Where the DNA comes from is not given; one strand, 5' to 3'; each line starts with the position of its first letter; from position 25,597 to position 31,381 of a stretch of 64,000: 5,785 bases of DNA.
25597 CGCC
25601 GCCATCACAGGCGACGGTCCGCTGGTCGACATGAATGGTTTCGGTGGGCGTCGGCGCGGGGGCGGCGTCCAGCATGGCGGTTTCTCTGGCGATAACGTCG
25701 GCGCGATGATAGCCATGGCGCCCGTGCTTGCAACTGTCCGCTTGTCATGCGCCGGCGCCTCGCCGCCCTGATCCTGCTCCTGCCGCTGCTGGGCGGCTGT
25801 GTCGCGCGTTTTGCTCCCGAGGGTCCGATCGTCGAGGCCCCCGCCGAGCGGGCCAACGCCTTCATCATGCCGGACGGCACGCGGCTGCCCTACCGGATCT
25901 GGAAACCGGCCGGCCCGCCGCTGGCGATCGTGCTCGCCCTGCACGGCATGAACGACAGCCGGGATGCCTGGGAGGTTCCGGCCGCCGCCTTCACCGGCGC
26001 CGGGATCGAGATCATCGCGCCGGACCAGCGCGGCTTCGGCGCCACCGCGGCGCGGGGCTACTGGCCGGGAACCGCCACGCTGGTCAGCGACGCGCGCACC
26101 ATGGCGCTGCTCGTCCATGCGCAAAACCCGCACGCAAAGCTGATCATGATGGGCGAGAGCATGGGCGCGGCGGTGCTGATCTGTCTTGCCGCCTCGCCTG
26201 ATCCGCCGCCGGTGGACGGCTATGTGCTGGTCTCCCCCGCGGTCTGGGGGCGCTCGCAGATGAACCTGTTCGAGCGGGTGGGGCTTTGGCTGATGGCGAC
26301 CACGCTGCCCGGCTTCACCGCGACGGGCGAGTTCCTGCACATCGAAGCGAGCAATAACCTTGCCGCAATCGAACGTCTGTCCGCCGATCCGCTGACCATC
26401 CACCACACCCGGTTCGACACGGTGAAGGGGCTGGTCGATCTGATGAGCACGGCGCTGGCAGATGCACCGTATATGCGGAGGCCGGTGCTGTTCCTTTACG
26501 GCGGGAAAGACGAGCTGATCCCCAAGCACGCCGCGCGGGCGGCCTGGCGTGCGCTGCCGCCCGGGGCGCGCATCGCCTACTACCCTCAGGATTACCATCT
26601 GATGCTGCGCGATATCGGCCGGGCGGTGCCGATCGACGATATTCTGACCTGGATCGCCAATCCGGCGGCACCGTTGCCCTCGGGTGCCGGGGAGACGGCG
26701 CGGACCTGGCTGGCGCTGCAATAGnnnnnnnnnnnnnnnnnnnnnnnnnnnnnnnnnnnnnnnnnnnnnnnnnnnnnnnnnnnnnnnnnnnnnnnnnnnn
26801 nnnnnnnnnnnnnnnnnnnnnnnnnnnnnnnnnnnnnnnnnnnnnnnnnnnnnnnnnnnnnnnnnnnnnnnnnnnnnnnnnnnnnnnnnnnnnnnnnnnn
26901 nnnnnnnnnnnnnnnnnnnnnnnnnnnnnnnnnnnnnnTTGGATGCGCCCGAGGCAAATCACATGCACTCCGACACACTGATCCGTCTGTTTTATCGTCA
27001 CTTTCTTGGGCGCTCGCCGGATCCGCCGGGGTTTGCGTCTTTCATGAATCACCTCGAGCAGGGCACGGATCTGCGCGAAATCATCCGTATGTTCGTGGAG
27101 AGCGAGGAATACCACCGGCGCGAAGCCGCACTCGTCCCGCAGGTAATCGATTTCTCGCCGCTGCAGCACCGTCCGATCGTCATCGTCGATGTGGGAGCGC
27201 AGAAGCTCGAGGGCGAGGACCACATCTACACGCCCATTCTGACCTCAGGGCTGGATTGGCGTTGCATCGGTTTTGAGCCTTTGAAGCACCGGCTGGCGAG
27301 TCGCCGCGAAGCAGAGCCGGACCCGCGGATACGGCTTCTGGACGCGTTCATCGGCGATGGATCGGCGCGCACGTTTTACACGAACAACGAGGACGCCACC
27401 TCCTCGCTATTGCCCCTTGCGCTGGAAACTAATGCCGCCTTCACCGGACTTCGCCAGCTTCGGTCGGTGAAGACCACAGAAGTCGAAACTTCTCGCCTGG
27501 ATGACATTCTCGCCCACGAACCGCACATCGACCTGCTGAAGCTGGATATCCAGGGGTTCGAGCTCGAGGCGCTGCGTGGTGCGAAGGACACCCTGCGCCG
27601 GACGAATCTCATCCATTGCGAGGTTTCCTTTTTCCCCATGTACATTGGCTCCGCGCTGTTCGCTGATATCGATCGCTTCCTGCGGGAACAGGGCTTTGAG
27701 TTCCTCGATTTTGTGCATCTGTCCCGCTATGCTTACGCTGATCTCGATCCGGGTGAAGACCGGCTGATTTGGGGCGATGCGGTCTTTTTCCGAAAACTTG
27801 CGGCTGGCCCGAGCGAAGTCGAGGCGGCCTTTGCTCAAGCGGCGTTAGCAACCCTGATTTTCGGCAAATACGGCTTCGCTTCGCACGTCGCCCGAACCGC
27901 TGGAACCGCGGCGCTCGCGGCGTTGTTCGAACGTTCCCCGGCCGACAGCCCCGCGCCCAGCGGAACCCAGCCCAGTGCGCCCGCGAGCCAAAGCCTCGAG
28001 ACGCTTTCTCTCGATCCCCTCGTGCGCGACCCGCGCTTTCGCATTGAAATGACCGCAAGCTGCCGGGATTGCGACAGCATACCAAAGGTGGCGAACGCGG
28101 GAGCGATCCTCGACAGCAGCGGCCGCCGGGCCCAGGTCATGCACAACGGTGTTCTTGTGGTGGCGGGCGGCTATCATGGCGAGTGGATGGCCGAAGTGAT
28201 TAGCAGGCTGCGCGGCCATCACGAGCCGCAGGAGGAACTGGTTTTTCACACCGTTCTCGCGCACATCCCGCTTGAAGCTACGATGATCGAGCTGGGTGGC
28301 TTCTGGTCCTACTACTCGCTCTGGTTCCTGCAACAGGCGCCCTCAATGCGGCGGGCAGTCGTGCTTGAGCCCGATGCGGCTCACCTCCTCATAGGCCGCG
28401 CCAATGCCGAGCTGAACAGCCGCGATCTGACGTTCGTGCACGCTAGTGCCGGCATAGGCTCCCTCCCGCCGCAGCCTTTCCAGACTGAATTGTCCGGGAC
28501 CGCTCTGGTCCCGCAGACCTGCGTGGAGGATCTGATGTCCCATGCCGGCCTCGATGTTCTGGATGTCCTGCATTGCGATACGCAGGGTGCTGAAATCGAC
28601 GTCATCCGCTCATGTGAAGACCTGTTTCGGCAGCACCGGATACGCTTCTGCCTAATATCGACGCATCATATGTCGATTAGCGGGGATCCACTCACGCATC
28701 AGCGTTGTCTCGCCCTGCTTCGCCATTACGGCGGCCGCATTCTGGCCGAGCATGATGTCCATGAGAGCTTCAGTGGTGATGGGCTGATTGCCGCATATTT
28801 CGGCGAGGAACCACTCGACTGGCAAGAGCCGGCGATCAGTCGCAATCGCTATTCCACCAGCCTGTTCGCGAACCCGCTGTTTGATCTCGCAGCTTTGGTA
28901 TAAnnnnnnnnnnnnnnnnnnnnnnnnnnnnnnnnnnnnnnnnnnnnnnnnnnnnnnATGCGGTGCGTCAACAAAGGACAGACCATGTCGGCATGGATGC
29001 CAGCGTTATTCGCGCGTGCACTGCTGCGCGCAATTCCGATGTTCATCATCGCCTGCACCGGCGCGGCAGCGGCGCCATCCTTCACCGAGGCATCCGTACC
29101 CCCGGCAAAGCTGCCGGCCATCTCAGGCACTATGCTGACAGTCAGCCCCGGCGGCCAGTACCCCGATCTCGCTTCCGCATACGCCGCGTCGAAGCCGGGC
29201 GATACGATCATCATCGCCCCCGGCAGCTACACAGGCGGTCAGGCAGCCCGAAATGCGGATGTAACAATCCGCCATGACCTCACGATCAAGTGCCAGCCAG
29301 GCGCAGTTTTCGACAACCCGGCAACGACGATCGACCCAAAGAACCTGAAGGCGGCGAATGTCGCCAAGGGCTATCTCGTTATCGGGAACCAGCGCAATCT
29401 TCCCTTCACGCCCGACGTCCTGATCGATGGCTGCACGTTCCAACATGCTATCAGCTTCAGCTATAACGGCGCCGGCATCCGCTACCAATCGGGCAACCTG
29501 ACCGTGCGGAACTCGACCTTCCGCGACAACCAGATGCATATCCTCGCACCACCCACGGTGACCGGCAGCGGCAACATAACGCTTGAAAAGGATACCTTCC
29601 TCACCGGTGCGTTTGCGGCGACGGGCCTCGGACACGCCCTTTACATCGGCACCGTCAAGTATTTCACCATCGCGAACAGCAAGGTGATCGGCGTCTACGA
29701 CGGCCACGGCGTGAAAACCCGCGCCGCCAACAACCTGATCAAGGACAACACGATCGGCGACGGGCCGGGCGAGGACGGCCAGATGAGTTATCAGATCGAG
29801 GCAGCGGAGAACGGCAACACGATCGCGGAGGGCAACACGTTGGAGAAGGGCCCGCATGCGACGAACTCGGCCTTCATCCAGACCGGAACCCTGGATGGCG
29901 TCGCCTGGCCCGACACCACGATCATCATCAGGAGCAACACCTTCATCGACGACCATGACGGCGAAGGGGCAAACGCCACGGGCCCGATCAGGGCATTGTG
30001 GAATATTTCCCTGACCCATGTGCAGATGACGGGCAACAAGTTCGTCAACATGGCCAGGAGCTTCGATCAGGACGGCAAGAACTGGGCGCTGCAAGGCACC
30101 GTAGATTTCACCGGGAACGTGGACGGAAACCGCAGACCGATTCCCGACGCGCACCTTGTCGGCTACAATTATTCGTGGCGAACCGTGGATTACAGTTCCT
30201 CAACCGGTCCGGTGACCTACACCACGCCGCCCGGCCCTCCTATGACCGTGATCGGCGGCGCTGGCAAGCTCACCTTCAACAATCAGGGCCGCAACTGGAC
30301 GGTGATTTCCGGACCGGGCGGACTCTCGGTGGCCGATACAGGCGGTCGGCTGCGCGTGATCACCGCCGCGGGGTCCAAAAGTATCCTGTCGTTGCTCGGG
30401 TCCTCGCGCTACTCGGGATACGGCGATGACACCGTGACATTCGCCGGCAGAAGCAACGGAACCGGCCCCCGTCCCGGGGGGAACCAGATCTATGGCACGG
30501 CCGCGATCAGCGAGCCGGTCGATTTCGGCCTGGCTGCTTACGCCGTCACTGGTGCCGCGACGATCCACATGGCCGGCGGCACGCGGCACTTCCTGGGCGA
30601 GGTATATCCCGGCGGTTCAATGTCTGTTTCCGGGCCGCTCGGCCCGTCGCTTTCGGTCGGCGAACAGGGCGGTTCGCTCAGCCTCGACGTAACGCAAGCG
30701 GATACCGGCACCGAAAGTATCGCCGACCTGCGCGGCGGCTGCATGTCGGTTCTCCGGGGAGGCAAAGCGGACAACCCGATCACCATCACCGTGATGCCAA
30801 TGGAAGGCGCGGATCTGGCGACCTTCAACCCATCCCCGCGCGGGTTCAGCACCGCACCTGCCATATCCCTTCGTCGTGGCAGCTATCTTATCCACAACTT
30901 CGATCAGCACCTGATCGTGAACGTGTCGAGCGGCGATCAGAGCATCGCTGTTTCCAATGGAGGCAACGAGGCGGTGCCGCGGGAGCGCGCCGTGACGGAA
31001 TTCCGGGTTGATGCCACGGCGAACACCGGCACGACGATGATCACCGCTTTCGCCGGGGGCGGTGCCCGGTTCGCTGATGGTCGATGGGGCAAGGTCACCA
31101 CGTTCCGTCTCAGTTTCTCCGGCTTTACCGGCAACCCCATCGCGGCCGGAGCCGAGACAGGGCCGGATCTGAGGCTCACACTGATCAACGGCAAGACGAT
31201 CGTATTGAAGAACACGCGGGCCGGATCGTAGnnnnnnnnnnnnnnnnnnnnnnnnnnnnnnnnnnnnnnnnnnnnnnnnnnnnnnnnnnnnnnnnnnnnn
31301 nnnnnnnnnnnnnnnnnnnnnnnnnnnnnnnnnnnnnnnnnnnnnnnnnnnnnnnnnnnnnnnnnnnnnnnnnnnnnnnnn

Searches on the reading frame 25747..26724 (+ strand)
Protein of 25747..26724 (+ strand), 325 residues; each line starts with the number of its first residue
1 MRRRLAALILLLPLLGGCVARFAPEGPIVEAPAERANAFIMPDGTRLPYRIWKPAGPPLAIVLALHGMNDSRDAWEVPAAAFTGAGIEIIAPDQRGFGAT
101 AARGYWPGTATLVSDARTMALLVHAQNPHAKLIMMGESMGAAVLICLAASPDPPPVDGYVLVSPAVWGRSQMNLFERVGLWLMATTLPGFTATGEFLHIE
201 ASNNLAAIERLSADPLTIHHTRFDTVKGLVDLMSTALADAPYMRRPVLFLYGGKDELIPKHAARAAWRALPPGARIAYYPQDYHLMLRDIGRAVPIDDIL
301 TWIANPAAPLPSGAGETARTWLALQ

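Call 19: search_protein_families(library=pfam, proteins=[window:25747-26724:+], max_evalue=0.0001)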
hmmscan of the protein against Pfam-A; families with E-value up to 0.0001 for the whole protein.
window:25747-26724:+ (325 aa): 3 families
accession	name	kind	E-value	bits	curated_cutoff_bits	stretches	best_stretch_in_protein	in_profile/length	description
PF12146.15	Hydrolase_4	-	2.5e-46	158.4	27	1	57-289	2-237/239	Serine aminopeptidase, S33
PF00561.26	Abhydrolase_1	-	1.3e-15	58.2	25.8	1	62-279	3-233/245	alpha/beta hydrolase fold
PF12697.13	Abhydrolase_6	-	7.4e-13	50.1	26.3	1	62-286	1-206/217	Alpha/beta hydrolase family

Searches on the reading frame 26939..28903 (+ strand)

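Call 7: search_protein_families(library=pfam, proteins=[window:26939-28903:+], max_evalue=0.01)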
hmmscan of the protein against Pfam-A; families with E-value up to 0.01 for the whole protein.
window:26939-28903:+ (654 aa): 2 families
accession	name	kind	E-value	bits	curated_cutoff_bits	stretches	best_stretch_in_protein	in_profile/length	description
PF05050.19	Methyltransf_21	-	2.6e-34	119.3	22.7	2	84-255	1-173/173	Methyltransferase FkbM domain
PF13946.11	DUF4214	-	1.3e-07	32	23.2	1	9-59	18-69/72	Domain of unknown function (DUF4214)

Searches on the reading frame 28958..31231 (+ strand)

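Call 7: search_protein_families(library=pfam, proteins=[window:28958-31231:+], max_evalue=0.01)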
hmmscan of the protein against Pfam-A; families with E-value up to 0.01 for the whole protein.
window:28958-31231:+ (757 aa): 1 family
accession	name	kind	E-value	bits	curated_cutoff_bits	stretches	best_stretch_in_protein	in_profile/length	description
PF13229.12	Beta_helix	-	4.8e-09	36.5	25.9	2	128-215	14-88/158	Right handed beta helix region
